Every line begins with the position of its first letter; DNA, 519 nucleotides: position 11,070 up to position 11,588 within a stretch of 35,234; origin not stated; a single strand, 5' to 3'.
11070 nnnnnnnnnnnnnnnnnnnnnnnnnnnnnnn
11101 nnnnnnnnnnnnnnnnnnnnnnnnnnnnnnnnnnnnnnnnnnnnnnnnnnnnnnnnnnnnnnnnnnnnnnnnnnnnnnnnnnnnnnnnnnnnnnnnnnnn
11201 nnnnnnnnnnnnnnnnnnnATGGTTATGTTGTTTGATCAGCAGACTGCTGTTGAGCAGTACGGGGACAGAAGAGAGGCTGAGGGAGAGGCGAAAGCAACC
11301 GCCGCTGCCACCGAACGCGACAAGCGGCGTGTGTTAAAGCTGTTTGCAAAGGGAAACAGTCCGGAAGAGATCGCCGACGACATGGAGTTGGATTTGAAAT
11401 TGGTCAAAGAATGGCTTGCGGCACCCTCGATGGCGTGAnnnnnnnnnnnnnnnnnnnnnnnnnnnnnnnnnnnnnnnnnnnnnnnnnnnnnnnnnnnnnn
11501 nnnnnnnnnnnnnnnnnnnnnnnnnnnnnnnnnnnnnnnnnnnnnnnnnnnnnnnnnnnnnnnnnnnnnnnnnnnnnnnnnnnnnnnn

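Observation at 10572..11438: Rpn-like nuclease 1 carries an internal in-frame SD-ATG that could make a separate C-terminal small protein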

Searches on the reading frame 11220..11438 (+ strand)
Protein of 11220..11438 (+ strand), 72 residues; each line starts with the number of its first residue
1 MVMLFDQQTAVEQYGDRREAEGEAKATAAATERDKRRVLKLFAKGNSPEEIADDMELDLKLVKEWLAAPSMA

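Call 3: search_protein_families(library=pfam, proteins=[window:11220-11438:+], max_evalue=0.1)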
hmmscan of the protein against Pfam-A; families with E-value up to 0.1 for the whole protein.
window:11220-11438:+ (72 aa): 6 families
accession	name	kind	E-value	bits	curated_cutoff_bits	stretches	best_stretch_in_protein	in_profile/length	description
PF13384.12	HTH_23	-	0.00043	20.4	24.6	1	30-66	2-38/50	Homeodomain-like domain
PF04255.20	DUF433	-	0.0025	18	23.6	1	36-66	22-53/56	Protein of unknown function (DUF433)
PF21434.3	TerS_N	-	0.0053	17.2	27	1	36-60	6-30/50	Phage G20C small terminase, N-terminal domain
PF00196.25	GerE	-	0.01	15.9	23.5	1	36-61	8-33/57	Bacterial regulatory proteins, luxR family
PF19610.4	DUF6115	-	0.037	14.9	27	1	18-57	82-122/134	Family of unknown function (DUF6115)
PF14493.12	HTH_40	-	0.084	13.6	27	0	37-67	4-34/89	Helix-turn-helix domain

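Call 43: search_solved_structures(query=A2, max_evalue=10, show_alignments=3)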
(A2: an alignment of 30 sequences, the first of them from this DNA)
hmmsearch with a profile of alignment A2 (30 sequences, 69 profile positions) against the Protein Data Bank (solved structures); distinct sequences matched with E-value up to 10: 82 (the best 60 are shown).
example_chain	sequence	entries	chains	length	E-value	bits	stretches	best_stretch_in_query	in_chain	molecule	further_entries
8vd6_A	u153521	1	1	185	8e-29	102.9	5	21-65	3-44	CAP REPEAT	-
8cwy_A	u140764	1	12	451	4.8e-20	74.8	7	24-66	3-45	T32-15-1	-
8cws_A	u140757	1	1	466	7e-19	71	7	32-65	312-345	F4132-2 Chain A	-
5cwb_A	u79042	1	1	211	1.3e-12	51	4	25-66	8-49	Designed helical repeat protein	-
7mwr_B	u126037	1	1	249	2e-10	43.9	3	25-66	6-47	LHD101B4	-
2lvs_A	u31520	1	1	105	3.6e-07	33.5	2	32-67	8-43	Putative uncharacterized protein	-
9sgv_A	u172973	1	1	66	6.7e-05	26.3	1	28-68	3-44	Ap3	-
6vfi_A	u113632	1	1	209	0.0013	22.2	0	32-66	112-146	O43_dn18A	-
7th0_A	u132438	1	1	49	0.0025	21.2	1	18-61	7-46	Recombination-promoting nuclease RpnA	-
2x48_A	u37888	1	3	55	0.0092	19.4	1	34-64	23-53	CAG38821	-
4gvp_A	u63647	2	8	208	0.011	19.2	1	14-64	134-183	Response regulator protein vraR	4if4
7ve6_A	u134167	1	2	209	0.011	19.2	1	14-64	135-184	Response regulator protein VraR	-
8v3b_a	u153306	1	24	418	0.011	19.2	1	30-66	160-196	O43_129_+4 component B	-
6w2q_A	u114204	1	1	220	0.011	19.1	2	32-66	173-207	Junction 34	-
8vl3_A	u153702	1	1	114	0.022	18.2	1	29-53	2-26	De novo designed protein F3 parent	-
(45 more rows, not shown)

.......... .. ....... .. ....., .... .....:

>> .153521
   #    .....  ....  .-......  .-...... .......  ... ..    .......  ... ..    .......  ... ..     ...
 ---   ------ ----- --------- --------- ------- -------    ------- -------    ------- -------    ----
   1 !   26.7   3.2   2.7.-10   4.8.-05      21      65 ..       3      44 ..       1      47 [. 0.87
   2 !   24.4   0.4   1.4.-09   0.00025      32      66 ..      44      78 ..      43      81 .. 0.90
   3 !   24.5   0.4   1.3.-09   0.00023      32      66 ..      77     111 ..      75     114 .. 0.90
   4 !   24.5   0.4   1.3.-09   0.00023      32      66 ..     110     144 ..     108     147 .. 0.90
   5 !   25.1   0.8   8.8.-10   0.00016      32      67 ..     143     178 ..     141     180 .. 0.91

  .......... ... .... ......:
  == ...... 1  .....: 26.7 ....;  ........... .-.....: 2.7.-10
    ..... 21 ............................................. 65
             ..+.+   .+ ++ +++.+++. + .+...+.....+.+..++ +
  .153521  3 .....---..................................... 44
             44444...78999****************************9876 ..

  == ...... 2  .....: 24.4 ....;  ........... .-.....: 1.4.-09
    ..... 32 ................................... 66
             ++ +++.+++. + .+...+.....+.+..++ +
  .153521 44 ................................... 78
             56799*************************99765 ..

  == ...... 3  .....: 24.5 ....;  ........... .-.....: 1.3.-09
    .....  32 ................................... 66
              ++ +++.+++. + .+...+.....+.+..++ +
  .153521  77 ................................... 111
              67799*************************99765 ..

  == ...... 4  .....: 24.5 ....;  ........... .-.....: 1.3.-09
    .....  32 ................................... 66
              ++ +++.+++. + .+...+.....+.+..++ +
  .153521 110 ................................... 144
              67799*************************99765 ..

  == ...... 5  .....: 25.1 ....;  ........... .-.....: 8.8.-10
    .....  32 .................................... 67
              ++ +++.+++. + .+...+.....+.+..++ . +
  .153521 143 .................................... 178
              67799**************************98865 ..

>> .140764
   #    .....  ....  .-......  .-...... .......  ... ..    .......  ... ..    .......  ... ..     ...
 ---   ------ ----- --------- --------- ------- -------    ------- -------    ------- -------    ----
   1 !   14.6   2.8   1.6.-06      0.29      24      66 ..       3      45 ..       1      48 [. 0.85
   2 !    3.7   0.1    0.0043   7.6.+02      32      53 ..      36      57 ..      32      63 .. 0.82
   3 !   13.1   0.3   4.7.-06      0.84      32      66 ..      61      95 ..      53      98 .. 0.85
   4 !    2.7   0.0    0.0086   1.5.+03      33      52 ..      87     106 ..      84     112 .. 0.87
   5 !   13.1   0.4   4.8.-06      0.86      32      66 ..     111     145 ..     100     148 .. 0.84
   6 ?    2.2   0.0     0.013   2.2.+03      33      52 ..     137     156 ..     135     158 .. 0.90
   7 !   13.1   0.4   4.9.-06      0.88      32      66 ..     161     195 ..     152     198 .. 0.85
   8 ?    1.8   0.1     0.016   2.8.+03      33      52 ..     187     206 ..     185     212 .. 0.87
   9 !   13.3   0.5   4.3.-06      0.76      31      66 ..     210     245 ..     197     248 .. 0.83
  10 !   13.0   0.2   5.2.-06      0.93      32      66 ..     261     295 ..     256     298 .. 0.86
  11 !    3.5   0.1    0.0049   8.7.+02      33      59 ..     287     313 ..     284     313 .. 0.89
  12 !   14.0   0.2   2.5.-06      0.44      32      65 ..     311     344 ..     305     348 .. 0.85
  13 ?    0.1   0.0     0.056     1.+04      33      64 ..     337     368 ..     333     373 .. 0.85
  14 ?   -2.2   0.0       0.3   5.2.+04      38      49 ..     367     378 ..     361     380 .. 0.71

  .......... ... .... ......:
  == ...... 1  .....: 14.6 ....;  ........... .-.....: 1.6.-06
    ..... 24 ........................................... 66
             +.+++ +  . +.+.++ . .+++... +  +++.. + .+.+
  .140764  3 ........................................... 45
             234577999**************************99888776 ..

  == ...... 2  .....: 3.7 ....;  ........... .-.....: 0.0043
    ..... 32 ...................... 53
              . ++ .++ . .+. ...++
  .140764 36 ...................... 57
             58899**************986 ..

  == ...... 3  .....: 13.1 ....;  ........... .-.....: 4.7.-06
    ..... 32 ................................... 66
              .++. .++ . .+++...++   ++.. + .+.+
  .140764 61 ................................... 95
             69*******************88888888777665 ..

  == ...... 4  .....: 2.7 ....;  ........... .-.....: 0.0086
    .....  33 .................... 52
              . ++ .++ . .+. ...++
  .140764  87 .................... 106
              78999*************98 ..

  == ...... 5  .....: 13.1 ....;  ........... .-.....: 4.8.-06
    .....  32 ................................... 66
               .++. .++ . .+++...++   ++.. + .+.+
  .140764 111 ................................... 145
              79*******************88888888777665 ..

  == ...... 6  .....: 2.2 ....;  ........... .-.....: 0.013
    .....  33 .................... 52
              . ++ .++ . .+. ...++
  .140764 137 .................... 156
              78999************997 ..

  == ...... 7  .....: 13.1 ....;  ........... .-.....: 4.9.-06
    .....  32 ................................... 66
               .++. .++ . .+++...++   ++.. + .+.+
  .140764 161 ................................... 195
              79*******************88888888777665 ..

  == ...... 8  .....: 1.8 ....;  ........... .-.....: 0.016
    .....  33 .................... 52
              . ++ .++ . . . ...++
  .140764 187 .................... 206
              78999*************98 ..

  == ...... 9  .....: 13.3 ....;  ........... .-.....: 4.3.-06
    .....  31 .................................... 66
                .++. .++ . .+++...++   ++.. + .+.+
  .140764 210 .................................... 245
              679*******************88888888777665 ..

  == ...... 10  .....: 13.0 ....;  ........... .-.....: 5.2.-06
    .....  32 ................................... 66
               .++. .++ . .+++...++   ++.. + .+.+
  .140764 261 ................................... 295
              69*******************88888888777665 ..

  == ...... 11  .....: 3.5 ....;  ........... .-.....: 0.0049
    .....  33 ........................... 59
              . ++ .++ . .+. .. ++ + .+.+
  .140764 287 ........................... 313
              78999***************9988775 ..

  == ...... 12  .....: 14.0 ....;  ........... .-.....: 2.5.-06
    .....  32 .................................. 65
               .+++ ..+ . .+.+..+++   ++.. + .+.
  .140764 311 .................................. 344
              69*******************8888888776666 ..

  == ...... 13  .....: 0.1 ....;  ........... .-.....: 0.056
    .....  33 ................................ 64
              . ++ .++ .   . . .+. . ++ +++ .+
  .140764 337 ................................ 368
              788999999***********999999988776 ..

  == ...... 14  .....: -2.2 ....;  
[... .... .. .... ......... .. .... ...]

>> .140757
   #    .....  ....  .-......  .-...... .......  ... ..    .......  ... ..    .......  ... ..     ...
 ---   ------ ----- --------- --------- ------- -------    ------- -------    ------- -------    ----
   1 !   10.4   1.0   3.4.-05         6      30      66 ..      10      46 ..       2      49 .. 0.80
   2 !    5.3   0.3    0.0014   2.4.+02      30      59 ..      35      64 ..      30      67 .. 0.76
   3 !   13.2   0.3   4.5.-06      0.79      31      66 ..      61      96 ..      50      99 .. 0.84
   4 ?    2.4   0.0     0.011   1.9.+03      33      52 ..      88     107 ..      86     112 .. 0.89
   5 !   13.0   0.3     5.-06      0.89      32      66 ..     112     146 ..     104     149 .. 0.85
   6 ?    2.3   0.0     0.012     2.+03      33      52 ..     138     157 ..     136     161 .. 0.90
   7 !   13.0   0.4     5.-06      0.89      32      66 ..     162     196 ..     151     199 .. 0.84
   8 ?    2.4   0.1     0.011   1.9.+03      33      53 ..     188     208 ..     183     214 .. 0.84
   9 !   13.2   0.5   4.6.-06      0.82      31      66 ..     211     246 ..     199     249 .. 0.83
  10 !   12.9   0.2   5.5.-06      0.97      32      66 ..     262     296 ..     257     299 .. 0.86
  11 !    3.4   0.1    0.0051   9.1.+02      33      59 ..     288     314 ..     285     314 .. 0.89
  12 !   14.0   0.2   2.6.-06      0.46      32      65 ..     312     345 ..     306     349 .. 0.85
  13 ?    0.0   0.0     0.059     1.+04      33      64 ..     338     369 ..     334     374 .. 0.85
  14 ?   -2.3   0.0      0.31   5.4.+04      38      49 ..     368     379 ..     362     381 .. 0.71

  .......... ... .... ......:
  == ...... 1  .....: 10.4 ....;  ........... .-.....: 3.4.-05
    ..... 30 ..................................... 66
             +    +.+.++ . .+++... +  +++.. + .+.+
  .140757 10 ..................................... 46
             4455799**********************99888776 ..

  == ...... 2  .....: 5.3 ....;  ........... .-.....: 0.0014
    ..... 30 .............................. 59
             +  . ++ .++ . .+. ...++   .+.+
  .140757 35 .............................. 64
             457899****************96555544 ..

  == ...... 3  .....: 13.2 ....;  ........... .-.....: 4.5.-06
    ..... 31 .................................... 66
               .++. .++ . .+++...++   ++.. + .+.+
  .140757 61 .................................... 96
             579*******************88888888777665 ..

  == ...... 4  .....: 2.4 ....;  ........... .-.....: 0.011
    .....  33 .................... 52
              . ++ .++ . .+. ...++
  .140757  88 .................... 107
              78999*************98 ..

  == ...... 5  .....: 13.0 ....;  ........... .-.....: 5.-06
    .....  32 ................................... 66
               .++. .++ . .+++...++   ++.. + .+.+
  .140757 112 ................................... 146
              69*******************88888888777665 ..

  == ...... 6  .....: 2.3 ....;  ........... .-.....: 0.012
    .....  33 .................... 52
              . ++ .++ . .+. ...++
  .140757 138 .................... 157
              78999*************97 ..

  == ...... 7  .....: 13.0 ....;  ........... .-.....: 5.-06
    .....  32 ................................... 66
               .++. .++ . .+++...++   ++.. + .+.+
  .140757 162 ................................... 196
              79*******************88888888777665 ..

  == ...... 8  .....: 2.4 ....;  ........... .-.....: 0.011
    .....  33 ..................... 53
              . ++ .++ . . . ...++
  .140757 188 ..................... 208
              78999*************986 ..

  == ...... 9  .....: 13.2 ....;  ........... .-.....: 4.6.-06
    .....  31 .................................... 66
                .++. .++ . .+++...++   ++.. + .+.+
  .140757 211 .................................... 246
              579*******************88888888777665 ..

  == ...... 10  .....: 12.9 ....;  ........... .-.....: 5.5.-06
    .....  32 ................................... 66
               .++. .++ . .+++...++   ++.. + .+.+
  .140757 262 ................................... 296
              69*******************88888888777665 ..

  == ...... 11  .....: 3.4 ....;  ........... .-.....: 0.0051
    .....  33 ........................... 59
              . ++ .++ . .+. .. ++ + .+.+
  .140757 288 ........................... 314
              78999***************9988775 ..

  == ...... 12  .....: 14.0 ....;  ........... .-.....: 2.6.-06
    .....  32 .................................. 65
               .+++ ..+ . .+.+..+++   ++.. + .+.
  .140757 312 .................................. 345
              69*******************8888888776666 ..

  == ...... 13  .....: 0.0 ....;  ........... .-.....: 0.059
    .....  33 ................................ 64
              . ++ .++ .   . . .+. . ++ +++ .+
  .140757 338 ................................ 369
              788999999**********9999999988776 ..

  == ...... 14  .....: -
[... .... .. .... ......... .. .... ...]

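Call 44: search_protein_families(library=pfam, alignment_id=A2, max_evalue=0.05)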
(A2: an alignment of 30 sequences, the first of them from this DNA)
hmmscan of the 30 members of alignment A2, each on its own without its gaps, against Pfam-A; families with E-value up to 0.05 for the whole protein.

A. member 1, seq(72 aa): 5 families
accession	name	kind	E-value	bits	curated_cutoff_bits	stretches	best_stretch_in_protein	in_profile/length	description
PF13384.12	HTH_23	-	0.00043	20.4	24.6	1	30-66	2-38/50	Homeodomain-like domain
PF04255.20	DUF433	-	0.0025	18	23.6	1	36-66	22-53/56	Protein of unknown function (DUF433)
PF21434.3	TerS_N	-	0.0053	17.2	27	1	36-60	6-30/50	Phage G20C small terminase, N-terminal domain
PF00196.25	GerE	-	0.01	15.9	23.5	1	36-61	8-33/57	Bacterial regulatory proteins, luxR family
PF19610.4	DUF6115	-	0.037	14.9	27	1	18-57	82-122/134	Family of unknown function (DUF6115)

B. families by the number of members that match (of 30 scanned): 38 families (the first 25 are shown)
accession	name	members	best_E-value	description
PF13384.12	HTH_23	5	0.00014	Homeodomain-like domain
PF13518.12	HTH_28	4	0.0011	Helix-turn-helix domain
PF14493.12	HTH_40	4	0.0074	Helix-turn-helix domain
PF00196.25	GerE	3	5.1e-05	Bacterial regulatory proteins, luxR family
PF02796.21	HTH_7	3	0.00089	Helix-turn-helix domain of resolvase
PF04255.20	DUF433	3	0.0025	Protein of unknown function (DUF433)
PF13936.12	HTH_38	3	0.0036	Helix-turn-helix domain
PF19610.4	DUF6115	3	0.016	Family of unknown function (DUF6115)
PF08281.18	Sigma70_r4_2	2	2.5e-05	Sigma-70, region 4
PF04545.22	Sigma70_r4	2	0.00074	Sigma-70, region 4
PF21984.2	DnaD_N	2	0.0036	DnaD N-terminal domain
PF06056.18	Terminase_5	2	0.013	Putative ATPase subunit of terminase (gpP-like)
PF10975.14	DUF2802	2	0.018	Protein of unknown function (DUF2802)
PF22746.1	SHOCT-like_DUF2089-C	2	0.021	SHOCT-like domain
PF09811.14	Yae1_N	1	0.0014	Essential protein Yae1, N terminal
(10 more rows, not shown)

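Call 66: predict_structure(alignment_id=A4)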
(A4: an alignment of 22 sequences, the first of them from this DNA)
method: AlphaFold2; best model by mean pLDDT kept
length: 72 residues; sequences in the alignment: 22
mean_pLDDT: 65.7   pTM: 0.43
mean pLDDT of the five models: 65.7, 64.5, 63.7, 63.5, 62.8
residues with pLDDT >= 90: 0; 70-90: 36; 50-70: 15; < 50: 21
segments of 3 or more residues with pLDDT < 50: 5-7, 14-26, 70-72
pLDDT, mean of each block of 10 residues (from residue 1): 49 48 51 78 84 83 73 39
secondary structure, 60 per line:
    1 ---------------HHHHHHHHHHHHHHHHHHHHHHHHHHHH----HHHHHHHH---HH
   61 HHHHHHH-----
elements in order: H16-43 H48-55 H59-67

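Call 69: fold_search(model_id=the predicted structure, library=pdb)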
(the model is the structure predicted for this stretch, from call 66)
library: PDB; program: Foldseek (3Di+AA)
matches with E <= 10: 504; with E <= 0.001: 0
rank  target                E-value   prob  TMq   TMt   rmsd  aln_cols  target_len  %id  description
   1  3c57_A                3.0e-01  0.99  0.42  0.57   1.3        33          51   36  Crystal Structure of the Mycobacterium tuberculosis Hypoxic Response Regulator DosR C-terminal Domain Crystal Form II (released 2008-04-22)
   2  9a4r_A                3.0e-01  0.84  0.46  0.16  12.7        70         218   21  Integrative model of RPSH-RPOB by crosslinking MS and deep learning (released 2024-09-18)
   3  4wt0_A                3.9e-01  0.99  0.45  0.49   0.8        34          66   38  Crystal structure of the DNA binding domains of LiaRD191N from E. faecalis (released 2015-05-06)
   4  3c57_B                4.1e-01  0.98  0.42  0.60   1.2        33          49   36  Crystal Structure of the Mycobacterium tuberculosis Hypoxic Response Regulator DosR C-terminal Domain Crystal Form II (released 2008-04-22)
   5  4zmr_A                4.7e-01  0.99  0.45  0.16   0.9        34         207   32  Structural characterization of the full-length response regulator spr1814 in complex with a phosphate analogue reveals (released 2016-04-27)
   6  1zlj_D                5.6e-01  0.97  0.43  0.46   1.0        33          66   36  Crystal Structure of the Mycobacterium tuberculosis Hypoxic Response Regulator DosR C-terminal Domain (released 2006-01-31)
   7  4hye_A                6.4e-01  0.97  0.40  0.15   0.8        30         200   37  Crystal structure of a response regulator spr1814 from Streptococcus pneumoniae reveals unique interdomain contacts am (released 2013-06-05)
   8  1zlj_B                6.4e-01  0.97  0.43  0.44   1.1        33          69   36  Crystal Structure of the Mycobacterium tuberculosis Hypoxic Response Regulator DosR C-terminal Domain (released 2006-01-31)
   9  5hev_B                6.8e-01  0.99  0.47  0.16   0.8        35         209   34  Crystal Structure of the beryllofluoride-activated LiaR from Enterococcus faecium (released 2016-11-16)
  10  4wul_A                6.8e-01  0.97  0.43  0.48   1.5        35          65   40  Crystal structure of E. faecalis DNA binding domain LiaRD191N complexed with 26bp DNA (released 2015-05-06)
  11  4ldz_B                7.3e-01  0.98  0.44  0.17   0.8        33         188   27  Crystal structure of the full-length response regulator DesR in the active state (released 2014-07-16)
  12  1zlj_A                7.3e-01  0.96  0.42  0.44   1.1        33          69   36  Crystal Structure of the Mycobacterium tuberculosis Hypoxic Response Regulator DosR C-terminal Domain (released 2006-01-31)
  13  4wul_B                7.8e-01  0.92  0.41  0.45   2.0        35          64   37  Crystal structure of E. faecalis DNA binding domain LiaRD191N complexed with 26bp DNA (released 2015-05-06)
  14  5xso                  7.8e-01  0.77  0.46  0.17   8.2        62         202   21  Crystal structure of full-length FixJ from B. japonicum crystallized in space group C2221 (released 2018-05-23)
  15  7bhy_C                8.3e-01  0.99  0.53  0.69   0.8        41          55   17  DNA-binding domain of DeoR in complex with the DNA operator (released 2021-11-10)
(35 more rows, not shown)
